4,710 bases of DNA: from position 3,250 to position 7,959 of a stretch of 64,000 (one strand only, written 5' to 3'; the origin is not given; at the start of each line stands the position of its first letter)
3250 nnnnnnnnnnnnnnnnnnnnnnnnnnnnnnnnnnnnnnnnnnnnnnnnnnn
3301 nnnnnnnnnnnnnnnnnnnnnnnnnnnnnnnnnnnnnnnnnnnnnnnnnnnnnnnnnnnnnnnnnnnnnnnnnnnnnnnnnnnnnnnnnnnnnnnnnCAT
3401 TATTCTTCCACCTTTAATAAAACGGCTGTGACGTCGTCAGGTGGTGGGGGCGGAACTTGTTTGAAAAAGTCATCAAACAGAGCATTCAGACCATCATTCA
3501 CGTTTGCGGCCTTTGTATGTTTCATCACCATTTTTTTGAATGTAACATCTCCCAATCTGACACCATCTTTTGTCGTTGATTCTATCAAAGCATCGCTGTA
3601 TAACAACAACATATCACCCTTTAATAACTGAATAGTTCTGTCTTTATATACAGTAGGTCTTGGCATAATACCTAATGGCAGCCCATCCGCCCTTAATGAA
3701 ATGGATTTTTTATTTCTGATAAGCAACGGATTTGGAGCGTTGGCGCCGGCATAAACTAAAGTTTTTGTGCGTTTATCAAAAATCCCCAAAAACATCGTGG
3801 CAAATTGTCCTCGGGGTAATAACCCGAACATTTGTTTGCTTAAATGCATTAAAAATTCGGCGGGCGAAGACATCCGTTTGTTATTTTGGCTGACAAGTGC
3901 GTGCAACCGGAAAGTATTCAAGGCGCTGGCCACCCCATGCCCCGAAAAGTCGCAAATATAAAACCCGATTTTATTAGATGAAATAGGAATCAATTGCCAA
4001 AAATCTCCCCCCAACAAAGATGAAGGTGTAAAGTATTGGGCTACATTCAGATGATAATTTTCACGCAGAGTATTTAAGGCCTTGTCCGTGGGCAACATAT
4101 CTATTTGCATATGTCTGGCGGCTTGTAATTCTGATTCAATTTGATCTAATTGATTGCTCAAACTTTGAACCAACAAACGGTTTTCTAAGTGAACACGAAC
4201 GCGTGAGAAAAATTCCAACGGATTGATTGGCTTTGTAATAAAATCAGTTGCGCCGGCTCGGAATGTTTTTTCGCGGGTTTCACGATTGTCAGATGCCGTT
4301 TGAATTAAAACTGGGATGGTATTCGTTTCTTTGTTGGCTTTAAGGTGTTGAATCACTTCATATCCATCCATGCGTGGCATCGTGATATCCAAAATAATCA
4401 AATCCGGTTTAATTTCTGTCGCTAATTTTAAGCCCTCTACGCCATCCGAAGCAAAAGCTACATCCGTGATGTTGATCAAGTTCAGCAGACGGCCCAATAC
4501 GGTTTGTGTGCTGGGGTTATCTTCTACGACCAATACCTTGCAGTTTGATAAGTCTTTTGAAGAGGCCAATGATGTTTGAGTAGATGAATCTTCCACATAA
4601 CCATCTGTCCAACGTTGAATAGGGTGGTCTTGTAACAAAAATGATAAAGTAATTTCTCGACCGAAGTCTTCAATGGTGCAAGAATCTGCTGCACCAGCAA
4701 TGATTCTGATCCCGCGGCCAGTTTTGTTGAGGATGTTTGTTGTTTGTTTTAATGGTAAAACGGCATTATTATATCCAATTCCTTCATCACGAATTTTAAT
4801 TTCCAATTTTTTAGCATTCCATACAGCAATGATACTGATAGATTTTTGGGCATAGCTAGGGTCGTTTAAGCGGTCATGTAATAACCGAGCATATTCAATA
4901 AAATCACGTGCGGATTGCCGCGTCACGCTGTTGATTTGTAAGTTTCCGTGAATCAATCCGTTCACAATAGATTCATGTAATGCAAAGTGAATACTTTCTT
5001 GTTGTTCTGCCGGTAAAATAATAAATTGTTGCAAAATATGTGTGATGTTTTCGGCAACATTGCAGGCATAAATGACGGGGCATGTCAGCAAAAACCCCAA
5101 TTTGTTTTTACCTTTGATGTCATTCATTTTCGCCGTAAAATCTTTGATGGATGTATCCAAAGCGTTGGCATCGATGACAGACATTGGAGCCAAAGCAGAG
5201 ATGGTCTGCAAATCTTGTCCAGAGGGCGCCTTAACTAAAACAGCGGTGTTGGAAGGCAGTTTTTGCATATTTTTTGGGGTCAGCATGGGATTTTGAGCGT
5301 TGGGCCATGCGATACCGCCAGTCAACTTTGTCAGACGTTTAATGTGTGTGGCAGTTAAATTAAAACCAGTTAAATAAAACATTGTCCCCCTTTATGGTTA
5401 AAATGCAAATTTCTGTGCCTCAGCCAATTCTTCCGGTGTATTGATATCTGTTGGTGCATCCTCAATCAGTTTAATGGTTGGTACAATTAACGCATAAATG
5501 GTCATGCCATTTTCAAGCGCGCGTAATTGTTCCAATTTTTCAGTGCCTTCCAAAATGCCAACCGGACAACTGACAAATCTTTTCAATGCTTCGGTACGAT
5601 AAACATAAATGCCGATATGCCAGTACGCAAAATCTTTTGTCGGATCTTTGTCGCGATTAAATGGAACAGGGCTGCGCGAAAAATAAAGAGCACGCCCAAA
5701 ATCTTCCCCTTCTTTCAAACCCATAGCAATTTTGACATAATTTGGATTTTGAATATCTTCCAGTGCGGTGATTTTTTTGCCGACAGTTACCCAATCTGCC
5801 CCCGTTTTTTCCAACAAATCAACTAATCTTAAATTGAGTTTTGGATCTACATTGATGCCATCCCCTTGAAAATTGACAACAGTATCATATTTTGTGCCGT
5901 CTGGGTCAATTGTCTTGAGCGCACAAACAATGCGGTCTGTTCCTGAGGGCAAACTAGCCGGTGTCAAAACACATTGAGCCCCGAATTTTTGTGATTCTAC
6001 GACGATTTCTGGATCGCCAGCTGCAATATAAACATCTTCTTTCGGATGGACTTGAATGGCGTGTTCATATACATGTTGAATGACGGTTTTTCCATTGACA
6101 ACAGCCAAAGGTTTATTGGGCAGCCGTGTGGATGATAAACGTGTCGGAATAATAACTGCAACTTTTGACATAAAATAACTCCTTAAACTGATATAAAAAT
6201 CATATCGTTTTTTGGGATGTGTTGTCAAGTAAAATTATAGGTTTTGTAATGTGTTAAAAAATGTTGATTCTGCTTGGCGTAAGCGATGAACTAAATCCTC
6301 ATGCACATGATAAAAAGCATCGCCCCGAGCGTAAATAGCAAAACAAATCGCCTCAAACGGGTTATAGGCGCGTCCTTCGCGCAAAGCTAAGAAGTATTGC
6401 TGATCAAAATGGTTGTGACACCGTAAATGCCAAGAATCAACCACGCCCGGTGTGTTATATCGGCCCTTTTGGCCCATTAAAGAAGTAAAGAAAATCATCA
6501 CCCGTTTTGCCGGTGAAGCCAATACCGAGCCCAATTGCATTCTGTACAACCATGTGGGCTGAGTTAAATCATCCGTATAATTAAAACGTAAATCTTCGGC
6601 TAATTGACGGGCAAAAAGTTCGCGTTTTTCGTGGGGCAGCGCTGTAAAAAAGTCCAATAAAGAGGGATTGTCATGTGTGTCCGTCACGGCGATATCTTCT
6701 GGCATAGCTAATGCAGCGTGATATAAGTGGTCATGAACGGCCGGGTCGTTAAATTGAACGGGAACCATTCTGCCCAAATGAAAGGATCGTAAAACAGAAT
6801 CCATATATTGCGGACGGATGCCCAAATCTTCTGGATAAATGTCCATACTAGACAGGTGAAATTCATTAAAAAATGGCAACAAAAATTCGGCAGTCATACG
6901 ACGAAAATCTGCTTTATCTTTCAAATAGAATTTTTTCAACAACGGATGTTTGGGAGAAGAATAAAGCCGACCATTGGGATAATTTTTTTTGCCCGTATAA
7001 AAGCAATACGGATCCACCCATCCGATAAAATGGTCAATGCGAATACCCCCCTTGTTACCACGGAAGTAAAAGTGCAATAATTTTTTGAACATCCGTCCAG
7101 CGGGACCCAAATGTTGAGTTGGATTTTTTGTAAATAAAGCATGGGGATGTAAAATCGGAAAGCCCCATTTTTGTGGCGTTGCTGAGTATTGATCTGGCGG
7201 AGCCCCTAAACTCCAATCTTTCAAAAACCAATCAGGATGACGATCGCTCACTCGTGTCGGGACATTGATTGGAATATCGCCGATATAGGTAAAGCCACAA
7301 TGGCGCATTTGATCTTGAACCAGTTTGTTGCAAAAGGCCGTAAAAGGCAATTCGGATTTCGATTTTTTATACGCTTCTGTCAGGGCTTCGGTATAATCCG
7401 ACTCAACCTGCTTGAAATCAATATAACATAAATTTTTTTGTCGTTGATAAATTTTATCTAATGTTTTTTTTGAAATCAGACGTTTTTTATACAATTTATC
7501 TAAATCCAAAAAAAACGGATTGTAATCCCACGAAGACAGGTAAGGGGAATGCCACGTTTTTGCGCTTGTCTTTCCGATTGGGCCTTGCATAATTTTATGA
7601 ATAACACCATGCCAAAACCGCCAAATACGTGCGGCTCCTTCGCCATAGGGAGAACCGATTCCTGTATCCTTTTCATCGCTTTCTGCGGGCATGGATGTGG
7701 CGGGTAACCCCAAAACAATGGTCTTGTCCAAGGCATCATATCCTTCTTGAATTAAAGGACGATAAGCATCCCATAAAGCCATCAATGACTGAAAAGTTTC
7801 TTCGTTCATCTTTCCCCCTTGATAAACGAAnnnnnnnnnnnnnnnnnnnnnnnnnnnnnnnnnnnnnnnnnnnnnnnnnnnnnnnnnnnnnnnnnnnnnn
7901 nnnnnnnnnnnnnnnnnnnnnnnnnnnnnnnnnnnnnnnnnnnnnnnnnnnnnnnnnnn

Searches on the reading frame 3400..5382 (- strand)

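Call 67: search_protein_families(library=pfam, proteins=[window:3400-5382:-], max_evalue=0.00001)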
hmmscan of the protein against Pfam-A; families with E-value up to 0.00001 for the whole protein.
window:3400-5382:- (660 aa): 3 families
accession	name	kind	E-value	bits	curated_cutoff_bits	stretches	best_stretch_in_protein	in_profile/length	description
PF07228.17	SpoIIE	-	5.3e-34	118.3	25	1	469-658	2-191/192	Stage II sporulation protein E (SpoIIE)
PF00072.30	Response_reg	-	1e-26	93.7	30.2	1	283-395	1-110/111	Response regulator receiver domain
PF13581.12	HATPase_c_2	-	2.3e-08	34.5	27.4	1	112-247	14-126/127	Histidine kinase-like ATPase domain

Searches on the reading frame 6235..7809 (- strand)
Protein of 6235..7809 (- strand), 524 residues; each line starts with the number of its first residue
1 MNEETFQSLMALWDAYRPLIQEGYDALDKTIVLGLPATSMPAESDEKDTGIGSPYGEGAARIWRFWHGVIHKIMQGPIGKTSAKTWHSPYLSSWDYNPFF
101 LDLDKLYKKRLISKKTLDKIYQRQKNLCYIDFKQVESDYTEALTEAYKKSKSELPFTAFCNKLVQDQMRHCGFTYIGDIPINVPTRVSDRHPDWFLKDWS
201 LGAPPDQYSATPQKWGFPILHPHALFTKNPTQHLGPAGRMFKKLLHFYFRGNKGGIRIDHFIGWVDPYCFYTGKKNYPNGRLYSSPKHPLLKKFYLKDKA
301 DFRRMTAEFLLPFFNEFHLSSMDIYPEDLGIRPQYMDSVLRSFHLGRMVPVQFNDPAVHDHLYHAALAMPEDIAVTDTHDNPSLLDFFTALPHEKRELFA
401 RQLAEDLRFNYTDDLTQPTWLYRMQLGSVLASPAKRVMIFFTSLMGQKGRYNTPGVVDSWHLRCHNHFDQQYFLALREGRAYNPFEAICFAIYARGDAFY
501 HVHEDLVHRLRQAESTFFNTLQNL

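Call 67: search_protein_families(library=pfam, proteins=[window:6235-7809:-], max_evalue=0.00001)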
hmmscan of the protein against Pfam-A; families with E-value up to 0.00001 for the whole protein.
window:6235-7809:- (524 aa): 1 family
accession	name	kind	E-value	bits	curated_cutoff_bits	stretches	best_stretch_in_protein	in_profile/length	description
PF02446.23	Glyco_hydro_77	-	6.5e-37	127.9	25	1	164-465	185-460/465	4-alpha-glucanotransferase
